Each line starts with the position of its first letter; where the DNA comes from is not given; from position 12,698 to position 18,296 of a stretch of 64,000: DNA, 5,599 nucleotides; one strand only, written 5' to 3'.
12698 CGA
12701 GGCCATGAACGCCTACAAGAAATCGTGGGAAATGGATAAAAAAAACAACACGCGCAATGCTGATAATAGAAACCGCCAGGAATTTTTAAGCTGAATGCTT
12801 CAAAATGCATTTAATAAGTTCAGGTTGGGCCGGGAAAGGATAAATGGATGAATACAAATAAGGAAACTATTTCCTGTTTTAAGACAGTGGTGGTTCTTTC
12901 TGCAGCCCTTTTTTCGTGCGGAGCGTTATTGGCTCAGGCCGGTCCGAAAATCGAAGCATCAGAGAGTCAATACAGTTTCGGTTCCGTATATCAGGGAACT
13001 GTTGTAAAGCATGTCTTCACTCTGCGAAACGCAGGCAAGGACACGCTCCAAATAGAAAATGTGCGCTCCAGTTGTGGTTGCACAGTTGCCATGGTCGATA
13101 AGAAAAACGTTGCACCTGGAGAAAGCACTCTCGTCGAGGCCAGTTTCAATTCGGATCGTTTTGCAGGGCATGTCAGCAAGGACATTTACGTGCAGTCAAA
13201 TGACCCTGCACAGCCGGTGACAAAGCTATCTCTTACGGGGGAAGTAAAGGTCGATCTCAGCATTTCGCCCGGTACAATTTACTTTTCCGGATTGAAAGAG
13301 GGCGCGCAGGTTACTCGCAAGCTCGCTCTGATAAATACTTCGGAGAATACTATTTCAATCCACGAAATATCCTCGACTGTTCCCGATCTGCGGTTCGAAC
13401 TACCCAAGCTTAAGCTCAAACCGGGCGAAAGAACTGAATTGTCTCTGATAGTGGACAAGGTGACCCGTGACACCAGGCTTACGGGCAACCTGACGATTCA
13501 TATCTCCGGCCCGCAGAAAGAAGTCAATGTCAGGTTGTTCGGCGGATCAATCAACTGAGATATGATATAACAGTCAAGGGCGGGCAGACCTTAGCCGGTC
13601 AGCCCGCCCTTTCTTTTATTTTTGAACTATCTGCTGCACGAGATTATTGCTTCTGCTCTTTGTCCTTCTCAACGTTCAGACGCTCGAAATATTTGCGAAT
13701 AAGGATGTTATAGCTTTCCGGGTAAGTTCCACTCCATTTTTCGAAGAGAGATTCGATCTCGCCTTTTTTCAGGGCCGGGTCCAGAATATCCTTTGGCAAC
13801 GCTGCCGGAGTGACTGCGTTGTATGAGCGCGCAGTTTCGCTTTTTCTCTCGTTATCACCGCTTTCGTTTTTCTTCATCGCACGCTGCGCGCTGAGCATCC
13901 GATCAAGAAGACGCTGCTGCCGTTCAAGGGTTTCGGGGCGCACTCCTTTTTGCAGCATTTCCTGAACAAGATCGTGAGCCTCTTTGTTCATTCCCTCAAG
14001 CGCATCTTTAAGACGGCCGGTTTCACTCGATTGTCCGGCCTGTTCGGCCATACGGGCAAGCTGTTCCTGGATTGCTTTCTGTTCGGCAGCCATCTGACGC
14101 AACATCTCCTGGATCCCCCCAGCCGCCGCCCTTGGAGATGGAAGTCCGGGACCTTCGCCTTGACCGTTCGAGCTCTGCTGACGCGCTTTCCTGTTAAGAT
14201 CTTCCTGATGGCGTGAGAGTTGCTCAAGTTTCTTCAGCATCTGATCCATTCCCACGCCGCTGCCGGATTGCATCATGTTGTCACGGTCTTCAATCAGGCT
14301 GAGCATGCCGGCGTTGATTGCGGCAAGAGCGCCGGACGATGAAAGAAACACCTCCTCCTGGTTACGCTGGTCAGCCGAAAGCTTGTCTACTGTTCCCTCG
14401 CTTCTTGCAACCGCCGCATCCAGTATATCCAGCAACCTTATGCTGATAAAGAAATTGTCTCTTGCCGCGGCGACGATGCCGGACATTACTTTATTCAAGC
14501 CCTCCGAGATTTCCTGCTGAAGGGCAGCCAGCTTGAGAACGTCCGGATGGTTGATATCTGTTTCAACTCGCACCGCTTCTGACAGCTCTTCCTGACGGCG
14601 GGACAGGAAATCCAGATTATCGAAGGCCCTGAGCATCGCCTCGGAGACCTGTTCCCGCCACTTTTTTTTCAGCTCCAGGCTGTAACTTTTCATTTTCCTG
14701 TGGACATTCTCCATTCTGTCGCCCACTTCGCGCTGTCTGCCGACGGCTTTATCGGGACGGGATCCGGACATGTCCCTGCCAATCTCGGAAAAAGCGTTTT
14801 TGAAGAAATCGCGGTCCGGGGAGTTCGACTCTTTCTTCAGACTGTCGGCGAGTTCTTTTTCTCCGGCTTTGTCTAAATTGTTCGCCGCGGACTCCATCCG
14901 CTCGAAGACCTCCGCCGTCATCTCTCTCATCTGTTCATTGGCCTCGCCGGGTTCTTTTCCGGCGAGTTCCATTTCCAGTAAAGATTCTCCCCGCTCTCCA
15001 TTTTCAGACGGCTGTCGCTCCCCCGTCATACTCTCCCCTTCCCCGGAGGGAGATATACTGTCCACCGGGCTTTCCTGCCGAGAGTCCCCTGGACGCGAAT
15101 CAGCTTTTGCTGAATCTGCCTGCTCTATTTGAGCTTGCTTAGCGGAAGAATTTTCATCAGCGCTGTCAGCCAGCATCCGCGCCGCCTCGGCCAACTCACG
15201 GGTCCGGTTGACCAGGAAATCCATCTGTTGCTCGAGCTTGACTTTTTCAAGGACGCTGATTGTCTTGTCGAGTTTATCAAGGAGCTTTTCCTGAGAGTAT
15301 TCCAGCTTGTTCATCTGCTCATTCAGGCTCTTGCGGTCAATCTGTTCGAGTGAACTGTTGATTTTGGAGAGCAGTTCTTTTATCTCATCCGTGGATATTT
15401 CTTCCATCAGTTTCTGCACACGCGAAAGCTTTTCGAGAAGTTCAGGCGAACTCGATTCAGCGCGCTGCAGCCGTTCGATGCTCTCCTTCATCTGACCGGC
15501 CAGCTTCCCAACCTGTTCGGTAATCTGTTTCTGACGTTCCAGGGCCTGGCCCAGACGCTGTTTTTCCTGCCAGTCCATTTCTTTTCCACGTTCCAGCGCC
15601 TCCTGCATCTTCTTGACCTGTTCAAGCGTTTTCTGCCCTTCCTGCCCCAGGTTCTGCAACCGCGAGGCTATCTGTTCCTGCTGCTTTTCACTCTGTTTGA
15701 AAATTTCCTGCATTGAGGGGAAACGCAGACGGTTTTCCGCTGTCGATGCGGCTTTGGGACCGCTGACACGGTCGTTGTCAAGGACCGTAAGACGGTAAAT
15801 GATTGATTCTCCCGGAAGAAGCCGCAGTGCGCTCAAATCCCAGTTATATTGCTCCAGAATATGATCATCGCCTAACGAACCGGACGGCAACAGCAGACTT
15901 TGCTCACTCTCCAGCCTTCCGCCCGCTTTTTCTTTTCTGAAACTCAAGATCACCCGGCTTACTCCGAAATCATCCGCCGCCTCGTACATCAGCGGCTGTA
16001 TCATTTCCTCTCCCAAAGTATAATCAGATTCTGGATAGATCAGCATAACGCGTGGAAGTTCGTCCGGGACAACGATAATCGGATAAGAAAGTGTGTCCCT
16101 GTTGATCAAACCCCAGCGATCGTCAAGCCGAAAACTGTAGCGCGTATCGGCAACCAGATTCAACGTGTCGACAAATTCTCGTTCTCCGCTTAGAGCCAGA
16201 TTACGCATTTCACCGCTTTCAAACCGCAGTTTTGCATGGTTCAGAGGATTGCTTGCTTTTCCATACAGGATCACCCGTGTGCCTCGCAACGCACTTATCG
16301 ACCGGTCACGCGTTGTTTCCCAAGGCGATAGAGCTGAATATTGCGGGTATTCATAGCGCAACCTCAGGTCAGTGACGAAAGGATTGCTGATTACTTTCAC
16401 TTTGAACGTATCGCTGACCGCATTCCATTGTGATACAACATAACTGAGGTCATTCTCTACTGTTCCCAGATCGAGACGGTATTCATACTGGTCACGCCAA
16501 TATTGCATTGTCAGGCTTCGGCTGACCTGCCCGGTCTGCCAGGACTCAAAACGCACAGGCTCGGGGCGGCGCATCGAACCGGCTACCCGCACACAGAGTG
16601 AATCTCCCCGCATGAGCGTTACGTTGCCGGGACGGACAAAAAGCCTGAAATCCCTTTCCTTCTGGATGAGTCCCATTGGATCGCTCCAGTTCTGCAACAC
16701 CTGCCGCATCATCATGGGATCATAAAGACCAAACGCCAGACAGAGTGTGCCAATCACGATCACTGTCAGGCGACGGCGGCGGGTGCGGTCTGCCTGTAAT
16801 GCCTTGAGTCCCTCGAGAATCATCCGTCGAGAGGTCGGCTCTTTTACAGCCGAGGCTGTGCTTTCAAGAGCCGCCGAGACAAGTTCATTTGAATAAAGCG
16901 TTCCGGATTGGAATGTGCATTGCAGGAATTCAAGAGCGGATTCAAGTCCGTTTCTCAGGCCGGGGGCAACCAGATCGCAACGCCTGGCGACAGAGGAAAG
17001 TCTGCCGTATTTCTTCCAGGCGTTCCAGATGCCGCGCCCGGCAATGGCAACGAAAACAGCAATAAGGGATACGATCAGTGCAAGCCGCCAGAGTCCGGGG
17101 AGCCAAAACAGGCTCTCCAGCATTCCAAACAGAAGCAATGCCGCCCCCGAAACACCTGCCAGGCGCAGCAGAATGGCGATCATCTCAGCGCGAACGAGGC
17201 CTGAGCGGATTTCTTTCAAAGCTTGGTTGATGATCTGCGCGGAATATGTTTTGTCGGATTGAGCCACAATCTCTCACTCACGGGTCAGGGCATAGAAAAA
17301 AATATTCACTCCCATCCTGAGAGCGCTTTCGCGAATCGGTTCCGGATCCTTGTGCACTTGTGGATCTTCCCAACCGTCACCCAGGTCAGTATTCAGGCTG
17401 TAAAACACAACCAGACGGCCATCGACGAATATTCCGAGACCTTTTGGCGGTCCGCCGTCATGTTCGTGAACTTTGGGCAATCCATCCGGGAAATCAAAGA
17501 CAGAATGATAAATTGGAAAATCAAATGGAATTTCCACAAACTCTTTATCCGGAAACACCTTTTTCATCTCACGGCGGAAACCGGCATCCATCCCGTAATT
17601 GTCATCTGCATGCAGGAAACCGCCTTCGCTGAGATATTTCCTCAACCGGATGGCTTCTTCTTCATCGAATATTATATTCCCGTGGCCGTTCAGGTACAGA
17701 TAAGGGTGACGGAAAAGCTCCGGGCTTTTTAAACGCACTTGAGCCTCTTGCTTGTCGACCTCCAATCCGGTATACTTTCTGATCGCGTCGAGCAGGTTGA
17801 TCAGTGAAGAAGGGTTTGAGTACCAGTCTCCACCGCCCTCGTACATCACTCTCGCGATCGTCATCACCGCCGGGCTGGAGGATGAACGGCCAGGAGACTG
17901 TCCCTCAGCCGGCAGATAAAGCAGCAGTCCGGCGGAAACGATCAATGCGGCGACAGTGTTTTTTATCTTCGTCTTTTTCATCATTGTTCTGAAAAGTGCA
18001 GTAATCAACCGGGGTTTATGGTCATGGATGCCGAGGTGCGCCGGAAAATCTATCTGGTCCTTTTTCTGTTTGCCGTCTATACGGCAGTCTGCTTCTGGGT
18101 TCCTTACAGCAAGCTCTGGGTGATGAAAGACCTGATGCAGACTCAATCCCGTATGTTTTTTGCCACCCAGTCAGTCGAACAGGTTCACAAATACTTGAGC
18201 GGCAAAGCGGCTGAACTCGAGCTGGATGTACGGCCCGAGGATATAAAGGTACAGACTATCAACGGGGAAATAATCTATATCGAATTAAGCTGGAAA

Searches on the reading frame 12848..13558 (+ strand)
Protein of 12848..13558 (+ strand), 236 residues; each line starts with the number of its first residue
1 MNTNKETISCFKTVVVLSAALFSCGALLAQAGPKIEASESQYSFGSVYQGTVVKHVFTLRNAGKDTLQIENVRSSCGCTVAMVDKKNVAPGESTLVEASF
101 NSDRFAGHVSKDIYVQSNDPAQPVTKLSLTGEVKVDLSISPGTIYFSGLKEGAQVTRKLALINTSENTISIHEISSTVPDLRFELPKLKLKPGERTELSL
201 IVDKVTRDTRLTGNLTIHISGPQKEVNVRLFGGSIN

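Call 3: search_protein_families(library=pfam, proteins=[window:12848-13558:+], max_evalue=0.1)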
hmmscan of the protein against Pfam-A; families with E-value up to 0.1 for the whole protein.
window:12848-13558:+ (236 aa): 10 families
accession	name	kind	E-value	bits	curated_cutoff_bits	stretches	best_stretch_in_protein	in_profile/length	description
PF07610.17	DUF1573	-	8e-34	116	26.1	2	35-133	1-98/98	Protein of unknown function (DUF1573)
PF22544.2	HYDIN_VesB_CFA65-like_Ig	-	2e-24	86.1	25.5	2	33-131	1-99/100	HYDIN/CFA65/VesB-like, Ig-like domain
PF22073.2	Cep192_D4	-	5e-07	30.3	35.5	1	33-71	2-40/112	Cep192 domain 4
PF15780.11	ASH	-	5.5e-06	26.9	27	1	41-119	13-92/98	Abnormal spindle-like microcephaly-assoc'd, ASPM-SPD-2-Hydin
PF12371.14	TMEM131_like_N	-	0.00079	20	28.8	0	137-201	1-67/84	Transmembrane protein 131-like N-terminal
PF22076.2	Cep192_D6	-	0.0016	19.1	35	1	137-229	4-99/101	Cep192 domain 6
PF14874.12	PapD-like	-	0.0018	18.8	27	0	137-229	4-98/102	Flagellar-associated PapD-like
PF23536.1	TraK_C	-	0.013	16.1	28.5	0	158-201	64-109/110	TraK C-terminal domain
PF24495.1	Ig_TMEM131_2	-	0.025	15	27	0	155-189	18-52/94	Transmembrane protein 131 second Ig-like domain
PF00635.32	Motile_Sperm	-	0.094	13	25.9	0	136-205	1-70/109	MSP (Major sperm protein) domain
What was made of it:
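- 12848..13558 (+): Conserved neighbour: secreted DUF1573 / Ig-like protein. This is context; membership in the module is unproven. Pfam DUF1573, 116 bits (call 3).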

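Call 4: search_protein_families(library=ncbifam, proteins=[window:12848-13558:+], max_evalue=0.1)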
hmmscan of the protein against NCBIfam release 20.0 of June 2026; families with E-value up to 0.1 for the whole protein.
window:12848-13558:+ (236 aa): 2 families
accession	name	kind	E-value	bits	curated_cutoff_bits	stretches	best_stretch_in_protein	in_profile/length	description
NF041425.1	OS_HP2_seleno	subfamily_domain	1.6e-26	92.5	100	1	38-134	2-98/98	OS_HP2 family (seleno)protein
NF012200.0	choice_anch_D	domain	1.6e-11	44.7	45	1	28-121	10-107/108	choice-of-anchor D domain-containing protein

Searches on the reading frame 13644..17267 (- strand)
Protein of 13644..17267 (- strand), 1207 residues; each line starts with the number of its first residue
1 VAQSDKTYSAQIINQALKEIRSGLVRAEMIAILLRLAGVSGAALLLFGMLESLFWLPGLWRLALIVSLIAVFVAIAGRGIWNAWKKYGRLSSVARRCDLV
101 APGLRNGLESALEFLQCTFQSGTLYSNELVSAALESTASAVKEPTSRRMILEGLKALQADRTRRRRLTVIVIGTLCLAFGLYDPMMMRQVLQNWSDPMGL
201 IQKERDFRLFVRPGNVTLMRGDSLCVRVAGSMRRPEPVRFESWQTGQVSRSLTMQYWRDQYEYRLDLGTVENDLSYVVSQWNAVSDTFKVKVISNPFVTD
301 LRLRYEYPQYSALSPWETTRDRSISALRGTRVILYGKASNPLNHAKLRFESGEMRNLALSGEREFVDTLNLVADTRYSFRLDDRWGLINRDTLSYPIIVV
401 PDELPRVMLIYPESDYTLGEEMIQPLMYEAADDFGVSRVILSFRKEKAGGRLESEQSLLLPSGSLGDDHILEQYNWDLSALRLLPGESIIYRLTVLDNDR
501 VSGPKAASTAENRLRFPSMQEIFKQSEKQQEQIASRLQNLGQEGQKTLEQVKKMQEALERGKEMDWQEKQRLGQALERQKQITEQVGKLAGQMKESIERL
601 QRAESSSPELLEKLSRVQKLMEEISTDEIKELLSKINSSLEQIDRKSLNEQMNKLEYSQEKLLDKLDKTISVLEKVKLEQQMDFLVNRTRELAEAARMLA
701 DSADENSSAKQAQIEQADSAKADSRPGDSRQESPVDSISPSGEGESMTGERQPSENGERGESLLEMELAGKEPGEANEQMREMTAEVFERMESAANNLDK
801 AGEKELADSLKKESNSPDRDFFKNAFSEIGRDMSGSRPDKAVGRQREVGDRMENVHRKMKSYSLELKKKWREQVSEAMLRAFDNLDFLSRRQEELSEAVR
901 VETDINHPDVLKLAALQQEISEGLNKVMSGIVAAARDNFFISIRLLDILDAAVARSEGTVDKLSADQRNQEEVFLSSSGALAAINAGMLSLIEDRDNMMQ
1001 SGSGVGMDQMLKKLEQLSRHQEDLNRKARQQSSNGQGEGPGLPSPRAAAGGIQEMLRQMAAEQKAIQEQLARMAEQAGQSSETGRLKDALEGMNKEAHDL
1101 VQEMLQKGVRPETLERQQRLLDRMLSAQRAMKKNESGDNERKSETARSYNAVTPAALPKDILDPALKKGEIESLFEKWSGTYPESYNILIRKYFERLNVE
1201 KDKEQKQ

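Call 3: search_protein_families(library=pfam, proteins=[window:13644-17267:-], max_evalue=0.1)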
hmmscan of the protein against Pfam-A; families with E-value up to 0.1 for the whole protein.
window:13644-17267:- (1207 aa): 3 families
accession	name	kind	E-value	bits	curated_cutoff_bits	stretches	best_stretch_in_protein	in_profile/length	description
PF13779.11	DUF4175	-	0.00024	19.7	27.3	1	318-518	208-394/825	Domain of unknown function (DUF4175)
PF15825.10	FAM25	-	0.056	14.2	27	0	798-819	16-37/65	FAM25 family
PF13041.12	PPR_2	-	0.076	13.6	30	0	1092-1111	17-36/50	PPR repeat family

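Call 4: search_protein_families(library=ncbifam, proteins=[window:13644-17267:-], max_evalue=0.1)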
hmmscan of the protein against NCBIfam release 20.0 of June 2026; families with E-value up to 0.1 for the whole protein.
window:13644-17267:- (1207 aa): 0 families

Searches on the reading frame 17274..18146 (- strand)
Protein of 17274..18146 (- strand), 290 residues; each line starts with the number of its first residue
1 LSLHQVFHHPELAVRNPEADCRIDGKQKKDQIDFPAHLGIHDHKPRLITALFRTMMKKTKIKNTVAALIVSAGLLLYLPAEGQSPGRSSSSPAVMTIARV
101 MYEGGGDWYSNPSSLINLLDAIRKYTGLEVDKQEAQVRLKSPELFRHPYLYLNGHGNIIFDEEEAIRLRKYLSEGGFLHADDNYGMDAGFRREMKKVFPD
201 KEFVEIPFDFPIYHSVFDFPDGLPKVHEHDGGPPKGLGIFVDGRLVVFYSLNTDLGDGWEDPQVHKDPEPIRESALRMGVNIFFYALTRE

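Call 15: search_protein_families(library=pfam, proteins=[window:17274-18146:-], max_evalue=0.001)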
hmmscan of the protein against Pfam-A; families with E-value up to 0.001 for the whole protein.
window:17274-18146:- (290 aa): 1 family
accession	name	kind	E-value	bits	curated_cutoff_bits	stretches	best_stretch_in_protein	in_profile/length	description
PF13709.12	DUF4159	-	6e-68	228.8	25.9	1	96-287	1-202/202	Domain of unknown function (DUF4159)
